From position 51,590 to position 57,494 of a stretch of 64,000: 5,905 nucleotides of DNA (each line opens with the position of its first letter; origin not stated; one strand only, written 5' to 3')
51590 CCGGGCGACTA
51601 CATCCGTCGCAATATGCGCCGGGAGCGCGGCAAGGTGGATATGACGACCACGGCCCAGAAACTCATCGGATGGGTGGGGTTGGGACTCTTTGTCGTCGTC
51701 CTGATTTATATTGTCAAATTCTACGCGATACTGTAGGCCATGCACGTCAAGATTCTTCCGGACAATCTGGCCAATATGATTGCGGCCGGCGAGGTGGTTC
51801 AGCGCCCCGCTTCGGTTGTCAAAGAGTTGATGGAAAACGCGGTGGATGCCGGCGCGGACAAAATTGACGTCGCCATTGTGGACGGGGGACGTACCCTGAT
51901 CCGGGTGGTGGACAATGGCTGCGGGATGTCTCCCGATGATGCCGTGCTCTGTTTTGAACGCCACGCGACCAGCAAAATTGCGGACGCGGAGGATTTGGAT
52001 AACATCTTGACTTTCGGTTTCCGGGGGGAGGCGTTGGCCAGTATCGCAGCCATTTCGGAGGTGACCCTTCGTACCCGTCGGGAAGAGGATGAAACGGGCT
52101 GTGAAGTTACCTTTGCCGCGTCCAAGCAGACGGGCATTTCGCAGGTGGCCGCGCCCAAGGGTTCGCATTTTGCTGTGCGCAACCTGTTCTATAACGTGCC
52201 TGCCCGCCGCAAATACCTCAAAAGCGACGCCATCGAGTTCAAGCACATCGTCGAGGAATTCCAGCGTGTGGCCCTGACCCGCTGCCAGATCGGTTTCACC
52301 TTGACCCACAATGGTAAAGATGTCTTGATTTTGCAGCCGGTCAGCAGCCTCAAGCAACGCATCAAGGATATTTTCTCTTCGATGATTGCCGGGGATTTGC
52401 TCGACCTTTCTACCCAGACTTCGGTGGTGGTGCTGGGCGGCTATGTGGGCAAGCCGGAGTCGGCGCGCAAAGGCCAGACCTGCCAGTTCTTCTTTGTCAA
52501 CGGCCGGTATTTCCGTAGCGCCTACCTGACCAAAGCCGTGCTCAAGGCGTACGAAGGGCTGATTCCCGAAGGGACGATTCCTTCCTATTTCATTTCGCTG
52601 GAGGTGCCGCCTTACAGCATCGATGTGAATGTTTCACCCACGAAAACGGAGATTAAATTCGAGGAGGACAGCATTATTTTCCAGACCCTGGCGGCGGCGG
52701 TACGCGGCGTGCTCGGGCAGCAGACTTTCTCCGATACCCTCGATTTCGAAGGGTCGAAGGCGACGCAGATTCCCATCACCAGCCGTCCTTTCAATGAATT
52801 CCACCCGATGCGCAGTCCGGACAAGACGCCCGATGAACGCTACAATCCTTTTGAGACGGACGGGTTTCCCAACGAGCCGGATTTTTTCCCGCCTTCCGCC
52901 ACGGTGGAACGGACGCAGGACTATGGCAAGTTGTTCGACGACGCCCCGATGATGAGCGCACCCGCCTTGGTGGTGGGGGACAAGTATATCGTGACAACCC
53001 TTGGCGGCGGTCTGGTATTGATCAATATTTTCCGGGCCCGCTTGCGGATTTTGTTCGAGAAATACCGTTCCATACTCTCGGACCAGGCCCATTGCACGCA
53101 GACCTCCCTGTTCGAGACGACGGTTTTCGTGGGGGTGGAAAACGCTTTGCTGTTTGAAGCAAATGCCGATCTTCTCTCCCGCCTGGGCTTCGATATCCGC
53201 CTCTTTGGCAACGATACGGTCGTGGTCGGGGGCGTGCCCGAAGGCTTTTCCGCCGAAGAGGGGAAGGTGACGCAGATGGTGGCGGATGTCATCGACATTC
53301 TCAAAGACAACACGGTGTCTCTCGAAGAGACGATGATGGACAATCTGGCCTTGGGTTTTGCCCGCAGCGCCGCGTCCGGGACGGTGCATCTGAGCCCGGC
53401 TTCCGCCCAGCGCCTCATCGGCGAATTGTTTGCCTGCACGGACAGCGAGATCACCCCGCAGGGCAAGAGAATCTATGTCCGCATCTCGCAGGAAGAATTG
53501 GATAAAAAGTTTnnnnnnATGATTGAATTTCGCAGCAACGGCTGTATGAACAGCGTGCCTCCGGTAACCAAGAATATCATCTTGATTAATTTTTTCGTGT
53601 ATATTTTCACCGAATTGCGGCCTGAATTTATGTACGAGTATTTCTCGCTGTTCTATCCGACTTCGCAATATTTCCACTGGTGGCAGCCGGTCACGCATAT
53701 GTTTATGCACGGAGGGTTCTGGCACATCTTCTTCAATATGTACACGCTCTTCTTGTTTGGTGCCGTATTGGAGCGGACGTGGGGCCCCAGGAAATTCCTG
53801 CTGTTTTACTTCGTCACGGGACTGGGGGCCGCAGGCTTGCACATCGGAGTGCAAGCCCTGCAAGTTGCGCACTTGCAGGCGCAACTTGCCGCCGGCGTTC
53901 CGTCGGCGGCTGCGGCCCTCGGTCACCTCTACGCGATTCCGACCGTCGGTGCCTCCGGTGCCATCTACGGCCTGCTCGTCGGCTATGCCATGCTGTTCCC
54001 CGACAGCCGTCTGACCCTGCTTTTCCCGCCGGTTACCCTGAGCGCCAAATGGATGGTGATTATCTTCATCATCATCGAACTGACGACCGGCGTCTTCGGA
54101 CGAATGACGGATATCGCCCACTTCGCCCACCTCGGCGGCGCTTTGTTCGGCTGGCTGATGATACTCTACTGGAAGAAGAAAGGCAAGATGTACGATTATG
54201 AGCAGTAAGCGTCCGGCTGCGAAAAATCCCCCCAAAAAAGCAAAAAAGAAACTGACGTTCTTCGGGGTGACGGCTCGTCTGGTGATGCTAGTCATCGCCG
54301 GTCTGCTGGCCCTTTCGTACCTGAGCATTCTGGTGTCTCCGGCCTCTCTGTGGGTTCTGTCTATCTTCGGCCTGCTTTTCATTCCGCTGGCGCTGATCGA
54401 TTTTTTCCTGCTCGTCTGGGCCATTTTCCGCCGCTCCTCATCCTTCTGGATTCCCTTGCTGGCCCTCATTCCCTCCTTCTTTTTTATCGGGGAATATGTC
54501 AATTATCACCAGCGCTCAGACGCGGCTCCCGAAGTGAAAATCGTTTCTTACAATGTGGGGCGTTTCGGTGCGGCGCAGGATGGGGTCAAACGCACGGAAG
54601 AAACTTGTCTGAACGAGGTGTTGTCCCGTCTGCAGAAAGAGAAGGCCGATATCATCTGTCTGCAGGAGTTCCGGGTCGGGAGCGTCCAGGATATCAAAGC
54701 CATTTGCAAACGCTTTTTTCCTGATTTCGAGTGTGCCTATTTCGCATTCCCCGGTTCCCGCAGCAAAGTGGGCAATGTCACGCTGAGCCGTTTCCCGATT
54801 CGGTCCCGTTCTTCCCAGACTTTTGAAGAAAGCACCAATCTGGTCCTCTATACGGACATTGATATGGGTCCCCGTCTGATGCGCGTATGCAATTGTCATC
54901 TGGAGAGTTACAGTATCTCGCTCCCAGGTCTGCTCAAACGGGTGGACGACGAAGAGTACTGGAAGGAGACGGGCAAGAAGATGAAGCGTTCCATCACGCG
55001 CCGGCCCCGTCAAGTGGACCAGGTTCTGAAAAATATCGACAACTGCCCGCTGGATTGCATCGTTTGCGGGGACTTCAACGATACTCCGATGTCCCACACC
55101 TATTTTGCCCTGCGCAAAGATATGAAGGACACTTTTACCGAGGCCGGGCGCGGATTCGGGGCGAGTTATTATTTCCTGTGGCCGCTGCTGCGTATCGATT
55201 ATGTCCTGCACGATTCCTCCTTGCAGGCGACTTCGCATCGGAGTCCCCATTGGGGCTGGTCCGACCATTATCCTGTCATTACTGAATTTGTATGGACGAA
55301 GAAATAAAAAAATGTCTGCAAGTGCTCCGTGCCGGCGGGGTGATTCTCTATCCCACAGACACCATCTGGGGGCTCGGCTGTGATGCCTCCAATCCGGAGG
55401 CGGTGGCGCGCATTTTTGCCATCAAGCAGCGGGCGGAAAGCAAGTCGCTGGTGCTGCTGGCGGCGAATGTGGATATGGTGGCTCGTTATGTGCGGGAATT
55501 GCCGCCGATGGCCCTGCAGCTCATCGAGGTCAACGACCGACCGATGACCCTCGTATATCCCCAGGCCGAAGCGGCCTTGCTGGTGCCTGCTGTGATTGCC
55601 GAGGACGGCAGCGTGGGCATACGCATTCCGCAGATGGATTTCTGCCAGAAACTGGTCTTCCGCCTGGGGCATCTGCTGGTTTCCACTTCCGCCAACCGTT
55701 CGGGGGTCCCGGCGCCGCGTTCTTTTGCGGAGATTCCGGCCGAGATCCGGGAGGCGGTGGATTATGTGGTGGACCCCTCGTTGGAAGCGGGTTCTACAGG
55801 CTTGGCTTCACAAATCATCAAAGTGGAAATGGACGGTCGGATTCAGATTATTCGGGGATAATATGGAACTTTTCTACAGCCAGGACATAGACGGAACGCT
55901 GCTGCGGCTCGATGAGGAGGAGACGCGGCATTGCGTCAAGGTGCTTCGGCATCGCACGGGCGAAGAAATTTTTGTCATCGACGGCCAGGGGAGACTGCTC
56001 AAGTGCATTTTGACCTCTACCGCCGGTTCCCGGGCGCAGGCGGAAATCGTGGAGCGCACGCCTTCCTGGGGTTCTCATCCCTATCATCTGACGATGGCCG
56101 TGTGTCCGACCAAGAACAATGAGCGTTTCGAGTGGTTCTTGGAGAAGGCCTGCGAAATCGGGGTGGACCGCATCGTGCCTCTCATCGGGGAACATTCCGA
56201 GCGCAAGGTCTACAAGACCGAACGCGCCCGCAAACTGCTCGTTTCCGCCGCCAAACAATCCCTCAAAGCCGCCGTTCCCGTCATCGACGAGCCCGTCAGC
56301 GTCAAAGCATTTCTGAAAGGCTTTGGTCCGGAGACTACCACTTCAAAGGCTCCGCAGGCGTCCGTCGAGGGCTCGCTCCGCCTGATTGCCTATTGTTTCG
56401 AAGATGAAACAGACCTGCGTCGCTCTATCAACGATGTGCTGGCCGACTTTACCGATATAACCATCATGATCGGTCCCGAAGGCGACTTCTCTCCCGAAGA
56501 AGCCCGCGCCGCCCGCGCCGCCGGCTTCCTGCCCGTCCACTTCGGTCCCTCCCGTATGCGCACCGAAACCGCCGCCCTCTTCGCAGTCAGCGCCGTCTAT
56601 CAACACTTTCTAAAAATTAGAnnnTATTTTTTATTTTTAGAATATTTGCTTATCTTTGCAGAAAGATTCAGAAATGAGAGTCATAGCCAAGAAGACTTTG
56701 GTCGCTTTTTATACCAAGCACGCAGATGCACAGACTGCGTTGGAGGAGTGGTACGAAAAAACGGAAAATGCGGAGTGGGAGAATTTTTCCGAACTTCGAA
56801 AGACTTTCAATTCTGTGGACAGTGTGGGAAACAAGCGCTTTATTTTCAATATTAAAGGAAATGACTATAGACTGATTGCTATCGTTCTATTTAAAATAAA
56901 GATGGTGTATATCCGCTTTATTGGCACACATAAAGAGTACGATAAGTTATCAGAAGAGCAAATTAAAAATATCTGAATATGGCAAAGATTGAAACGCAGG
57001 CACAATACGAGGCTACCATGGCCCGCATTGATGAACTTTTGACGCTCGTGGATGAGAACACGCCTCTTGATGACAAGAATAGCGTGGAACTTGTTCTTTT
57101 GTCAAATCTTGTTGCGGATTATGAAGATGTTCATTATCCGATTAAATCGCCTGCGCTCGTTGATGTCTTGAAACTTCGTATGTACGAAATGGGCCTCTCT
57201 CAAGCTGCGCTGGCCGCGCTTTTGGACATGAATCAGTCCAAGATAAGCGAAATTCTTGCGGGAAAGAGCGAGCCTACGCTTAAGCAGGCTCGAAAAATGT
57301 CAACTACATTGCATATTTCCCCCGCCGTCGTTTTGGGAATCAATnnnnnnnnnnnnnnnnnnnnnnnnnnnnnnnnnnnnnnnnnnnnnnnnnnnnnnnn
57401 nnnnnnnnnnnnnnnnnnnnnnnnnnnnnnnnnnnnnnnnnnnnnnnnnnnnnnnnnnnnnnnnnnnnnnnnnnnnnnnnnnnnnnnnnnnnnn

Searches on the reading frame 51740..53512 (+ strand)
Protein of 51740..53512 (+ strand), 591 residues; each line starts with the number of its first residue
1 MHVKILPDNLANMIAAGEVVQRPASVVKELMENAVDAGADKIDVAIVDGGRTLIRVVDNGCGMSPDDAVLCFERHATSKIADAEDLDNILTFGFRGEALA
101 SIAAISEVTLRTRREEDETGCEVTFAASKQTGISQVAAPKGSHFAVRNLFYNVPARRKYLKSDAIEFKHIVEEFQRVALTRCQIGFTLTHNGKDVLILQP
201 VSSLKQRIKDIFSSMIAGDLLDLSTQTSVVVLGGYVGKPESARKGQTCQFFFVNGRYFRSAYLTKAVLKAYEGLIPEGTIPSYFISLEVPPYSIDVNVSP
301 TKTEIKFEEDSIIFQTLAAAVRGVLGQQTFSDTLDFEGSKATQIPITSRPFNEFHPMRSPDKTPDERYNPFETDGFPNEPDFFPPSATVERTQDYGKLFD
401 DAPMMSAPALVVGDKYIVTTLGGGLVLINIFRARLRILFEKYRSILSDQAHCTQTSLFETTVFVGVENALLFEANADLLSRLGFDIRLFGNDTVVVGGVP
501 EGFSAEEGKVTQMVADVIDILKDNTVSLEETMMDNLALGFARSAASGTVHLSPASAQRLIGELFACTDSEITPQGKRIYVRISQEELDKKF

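Call 70: search_protein_families(library=pfam, max_evalue=0.00001, proteins=[window:51740-53512:+])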
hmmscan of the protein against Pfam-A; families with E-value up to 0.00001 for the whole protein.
window:51740-53512:+ (591 aa): 4 families
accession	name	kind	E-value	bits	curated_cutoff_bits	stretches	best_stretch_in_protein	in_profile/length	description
PF01119.25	DNA_mis_repair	-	8.8e-29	100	26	1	208-325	1-118/119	DNA mismatch repair protein, C-terminal domain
PF08676.16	MutL_C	-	6.9e-15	55.4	25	1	411-537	3-127/142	MutL C terminal dimerisation domain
PF13589.12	HATPase_c_3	-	8e-11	42.6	25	1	24-131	4-111/137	Histidine kinase-, DNA gyrase B-, and HSP90-like ATPase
PF02518.31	HATPase_c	-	8.9e-10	39.4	26.4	1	22-125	5-105/111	Histidine kinase-, DNA gyrase B-, and HSP90-like ATPase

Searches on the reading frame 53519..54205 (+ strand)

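Call 70: search_protein_families(library=pfam, max_evalue=0.00001, proteins=[window:53519-54205:+])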
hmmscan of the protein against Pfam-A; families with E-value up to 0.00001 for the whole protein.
window:53519-54205:+ (229 aa): 2 families
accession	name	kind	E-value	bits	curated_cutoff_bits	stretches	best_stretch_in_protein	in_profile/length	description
PF01694.28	Rhomboid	-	1.8e-30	106.5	22.6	1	53-218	3-140/143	Rhomboid domain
PF08551.15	DUF1751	-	5.9e-08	33.6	22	1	49-114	3-68/99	Eukaryotic integral membrane protein (DUF1751)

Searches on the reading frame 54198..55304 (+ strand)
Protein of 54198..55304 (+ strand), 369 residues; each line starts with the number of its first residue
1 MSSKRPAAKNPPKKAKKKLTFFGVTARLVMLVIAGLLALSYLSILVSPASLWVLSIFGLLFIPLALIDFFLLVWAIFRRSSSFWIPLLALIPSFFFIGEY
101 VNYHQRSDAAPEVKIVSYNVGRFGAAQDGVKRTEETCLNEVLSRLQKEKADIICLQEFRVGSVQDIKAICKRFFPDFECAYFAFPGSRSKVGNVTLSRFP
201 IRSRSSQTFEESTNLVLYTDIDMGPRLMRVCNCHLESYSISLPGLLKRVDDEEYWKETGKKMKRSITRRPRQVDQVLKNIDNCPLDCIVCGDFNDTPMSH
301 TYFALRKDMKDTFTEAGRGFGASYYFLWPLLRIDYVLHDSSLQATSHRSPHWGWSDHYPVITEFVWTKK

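Call 70: search_protein_families(library=pfam, max_evalue=0.00001, proteins=[window:54198-55304:+])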
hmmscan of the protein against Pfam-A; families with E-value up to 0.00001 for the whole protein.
window:54198-55304:+ (369 aa): 1 family
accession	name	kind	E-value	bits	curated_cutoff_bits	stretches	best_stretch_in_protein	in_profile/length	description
PF03372.29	Exo_endo_phos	-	4.4e-22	79.3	24.5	1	117-357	2-225/225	Endonuclease/Exonuclease/phosphatase family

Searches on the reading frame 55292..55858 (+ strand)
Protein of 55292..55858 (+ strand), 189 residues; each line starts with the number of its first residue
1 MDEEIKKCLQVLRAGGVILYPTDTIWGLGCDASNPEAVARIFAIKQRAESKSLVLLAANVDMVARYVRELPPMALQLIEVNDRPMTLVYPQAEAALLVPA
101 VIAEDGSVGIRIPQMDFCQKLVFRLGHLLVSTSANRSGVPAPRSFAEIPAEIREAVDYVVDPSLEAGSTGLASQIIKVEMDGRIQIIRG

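Call 87: search_protein_families(library=pfam, max_evalue=0.001, proteins=[window:55292-55858:+])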
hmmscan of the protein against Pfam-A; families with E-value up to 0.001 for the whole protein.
window:55292-55858:+ (189 aa): 1 family
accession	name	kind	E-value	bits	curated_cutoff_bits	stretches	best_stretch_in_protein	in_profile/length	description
PF01300.24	Sua5_yciO_yrdC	-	7.2e-46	156.3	25.1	1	10-188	1-176/178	Telomere recombination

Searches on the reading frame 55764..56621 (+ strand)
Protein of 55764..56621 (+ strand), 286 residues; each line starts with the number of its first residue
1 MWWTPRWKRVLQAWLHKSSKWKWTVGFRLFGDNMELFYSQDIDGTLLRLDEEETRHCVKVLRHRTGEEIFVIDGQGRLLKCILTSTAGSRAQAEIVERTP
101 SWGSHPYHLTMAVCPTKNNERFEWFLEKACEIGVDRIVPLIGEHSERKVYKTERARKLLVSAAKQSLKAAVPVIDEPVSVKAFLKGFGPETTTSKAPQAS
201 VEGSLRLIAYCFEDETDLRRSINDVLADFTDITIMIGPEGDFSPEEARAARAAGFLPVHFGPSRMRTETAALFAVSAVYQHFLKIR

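Call 87: search_protein_families(library=pfam, max_evalue=0.001, proteins=[window:55764-56621:+])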
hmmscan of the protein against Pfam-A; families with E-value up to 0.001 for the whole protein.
window:55764-56621:+ (286 aa): 2 families
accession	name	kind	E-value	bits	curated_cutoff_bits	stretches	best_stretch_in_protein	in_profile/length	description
PF04452.19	Methyltrans_RNA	-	1e-37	129.7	23.9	1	105-278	3-164/165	RNA methyltransferase domain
PF20260.4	PUA_4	-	3.8e-08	33.7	23.9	1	49-95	1-47/48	RNA methyltransferase PUA domain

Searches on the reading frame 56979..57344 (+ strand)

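Call 87: search_protein_families(library=pfam, max_evalue=0.001, proteins=[window:56979-57344:+])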
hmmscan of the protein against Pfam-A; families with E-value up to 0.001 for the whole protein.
window:56979-57344:+ (122 aa): 3 families
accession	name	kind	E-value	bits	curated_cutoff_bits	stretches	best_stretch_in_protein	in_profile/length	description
PF01381.28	HTH_3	-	5.2e-10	39.6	23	1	65-116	3-53/55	Helix-turn-helix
PF13560.12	HTH_31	-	4e-06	27.5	27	1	62-116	4-59/64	Helix-turn-helix domain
PF13744.12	HTH_37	-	0.00064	19.9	27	0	61-96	20-55/80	Helix-turn-helix domain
